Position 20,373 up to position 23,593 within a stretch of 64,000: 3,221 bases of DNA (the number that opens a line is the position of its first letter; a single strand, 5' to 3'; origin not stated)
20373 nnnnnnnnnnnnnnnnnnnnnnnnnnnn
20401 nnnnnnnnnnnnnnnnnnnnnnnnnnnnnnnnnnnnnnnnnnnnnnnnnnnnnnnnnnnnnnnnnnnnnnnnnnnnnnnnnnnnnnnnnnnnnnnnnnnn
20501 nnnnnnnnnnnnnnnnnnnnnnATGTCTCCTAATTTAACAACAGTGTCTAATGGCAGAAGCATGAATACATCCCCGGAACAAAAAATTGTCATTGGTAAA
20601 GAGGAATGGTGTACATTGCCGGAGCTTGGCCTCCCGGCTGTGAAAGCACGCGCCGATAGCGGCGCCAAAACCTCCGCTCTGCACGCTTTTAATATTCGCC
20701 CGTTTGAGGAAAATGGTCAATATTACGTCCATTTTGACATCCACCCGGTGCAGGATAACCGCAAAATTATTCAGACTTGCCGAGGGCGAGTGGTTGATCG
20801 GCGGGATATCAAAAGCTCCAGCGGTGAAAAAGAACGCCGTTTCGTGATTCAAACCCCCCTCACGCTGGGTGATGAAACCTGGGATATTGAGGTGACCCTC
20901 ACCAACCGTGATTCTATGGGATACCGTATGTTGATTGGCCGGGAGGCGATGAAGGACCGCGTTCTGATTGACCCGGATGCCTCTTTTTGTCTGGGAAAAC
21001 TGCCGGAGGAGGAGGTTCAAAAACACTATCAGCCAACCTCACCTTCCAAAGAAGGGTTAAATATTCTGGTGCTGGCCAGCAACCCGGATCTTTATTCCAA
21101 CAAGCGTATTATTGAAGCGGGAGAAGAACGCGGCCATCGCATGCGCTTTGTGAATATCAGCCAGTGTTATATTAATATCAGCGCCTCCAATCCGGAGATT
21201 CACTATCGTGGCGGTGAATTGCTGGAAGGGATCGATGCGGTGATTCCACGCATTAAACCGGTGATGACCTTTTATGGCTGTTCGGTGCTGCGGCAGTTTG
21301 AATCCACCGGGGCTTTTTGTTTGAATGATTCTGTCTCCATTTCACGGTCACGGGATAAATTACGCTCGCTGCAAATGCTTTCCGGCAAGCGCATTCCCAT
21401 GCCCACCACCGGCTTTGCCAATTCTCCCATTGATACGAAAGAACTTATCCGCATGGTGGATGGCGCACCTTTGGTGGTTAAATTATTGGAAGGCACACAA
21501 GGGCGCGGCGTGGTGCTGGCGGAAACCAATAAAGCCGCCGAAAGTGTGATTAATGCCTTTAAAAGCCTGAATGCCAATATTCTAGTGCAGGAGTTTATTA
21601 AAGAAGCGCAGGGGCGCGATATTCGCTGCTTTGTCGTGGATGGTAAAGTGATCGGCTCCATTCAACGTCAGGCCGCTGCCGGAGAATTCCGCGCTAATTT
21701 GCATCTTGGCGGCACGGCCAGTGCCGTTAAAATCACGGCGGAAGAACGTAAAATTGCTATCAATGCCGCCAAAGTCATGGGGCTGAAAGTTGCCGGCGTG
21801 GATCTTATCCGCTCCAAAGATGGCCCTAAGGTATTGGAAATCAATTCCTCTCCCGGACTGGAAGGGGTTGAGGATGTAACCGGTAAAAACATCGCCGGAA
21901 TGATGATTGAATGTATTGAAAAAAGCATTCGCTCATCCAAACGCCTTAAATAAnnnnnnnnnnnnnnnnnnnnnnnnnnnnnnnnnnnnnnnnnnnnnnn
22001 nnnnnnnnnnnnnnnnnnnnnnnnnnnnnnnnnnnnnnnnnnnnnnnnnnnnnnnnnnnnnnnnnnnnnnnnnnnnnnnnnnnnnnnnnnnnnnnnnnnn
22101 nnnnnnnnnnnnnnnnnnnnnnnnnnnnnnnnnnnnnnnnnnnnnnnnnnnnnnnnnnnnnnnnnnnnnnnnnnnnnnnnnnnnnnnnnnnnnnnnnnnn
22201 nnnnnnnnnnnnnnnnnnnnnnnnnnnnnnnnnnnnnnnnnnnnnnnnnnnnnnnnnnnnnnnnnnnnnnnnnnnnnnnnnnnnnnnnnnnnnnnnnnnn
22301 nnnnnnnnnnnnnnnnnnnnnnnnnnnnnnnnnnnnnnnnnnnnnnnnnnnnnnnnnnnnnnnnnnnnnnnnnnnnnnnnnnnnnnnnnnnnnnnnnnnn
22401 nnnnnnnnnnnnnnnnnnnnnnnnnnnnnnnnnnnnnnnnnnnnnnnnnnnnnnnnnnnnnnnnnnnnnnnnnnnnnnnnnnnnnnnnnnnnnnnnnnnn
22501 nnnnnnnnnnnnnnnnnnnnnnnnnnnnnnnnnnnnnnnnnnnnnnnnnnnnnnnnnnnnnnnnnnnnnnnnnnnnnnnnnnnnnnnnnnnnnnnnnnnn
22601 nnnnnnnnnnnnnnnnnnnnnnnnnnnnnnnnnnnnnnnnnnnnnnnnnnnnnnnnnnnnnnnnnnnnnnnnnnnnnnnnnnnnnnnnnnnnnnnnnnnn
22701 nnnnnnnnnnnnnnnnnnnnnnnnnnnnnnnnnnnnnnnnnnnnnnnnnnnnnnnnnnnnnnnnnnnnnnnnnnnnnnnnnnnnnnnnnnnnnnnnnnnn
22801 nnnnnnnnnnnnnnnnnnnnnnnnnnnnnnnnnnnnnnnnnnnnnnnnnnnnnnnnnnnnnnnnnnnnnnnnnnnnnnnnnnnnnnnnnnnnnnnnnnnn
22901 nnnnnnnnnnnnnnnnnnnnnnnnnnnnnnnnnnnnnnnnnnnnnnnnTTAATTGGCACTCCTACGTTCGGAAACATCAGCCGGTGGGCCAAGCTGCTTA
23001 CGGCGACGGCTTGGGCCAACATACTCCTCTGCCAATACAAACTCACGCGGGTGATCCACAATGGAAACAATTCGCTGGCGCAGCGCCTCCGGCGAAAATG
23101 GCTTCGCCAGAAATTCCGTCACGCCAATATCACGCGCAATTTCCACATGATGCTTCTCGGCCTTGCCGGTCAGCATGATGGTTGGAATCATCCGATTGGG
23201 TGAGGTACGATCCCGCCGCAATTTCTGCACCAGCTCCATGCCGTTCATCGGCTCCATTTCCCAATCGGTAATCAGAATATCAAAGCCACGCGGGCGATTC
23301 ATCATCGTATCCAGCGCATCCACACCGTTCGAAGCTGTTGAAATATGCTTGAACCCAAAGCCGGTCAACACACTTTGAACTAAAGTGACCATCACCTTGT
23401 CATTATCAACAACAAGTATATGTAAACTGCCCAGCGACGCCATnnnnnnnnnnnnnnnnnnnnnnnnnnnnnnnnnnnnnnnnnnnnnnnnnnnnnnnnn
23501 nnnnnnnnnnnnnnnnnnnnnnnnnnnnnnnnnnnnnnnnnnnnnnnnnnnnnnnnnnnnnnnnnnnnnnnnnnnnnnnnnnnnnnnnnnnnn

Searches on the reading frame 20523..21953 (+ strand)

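Call 6: search_protein_families(library=pfam, proteins=[window:20523-21953:+], max_evalue=0.00001)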
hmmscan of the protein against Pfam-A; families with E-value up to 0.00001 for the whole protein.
window:20523-21953:+ (476 aa): 6 families
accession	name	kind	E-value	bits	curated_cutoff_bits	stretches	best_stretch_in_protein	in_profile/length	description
PF08443.16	RimK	-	1.3e-64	217.8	21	1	277-465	2-188/188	RimK-like ATP-grasp domain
PF18030.7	Rimk_N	-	8.6e-36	122.6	26.4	1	179-273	1-94/94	RimK PreATP-grasp domain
PF05618.17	Zn_protease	-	1.8e-34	119.1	27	1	23-155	1-133/138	Putative ATP-dependent zinc protease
PF02955.21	GSH-S_ATP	-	1e-19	71.1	23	1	316-444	33-164/175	Prokaryotic glutathione synthetase, ATP-grasp domain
PF02655.19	ATP-grasp_3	-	2.5e-09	37.9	23.2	1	278-442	3-155/160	ATP-grasp domain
PF14397.11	ATPgrasp_ST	-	6.1e-06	26.1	31.4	0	411-456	221-268/278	Sugar-transfer associated ATP-grasp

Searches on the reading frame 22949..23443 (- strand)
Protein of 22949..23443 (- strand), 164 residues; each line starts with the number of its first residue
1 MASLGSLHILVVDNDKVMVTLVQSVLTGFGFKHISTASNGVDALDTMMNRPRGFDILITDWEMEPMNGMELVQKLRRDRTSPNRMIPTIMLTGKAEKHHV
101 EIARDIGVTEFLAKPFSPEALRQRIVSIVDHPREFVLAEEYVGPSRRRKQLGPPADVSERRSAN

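Call 61: search_protein_families(library=pfam, proteins=[window:22949-23443:-], max_evalue=0.001)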
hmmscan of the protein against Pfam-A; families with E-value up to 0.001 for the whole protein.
window:22949-23443:- (164 aa): 1 family
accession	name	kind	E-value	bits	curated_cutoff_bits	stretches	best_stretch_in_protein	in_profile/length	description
PF00072.30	Response_reg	-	2.9e-23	82.6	30.2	1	9-125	1-110/111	Response regulator receiver domain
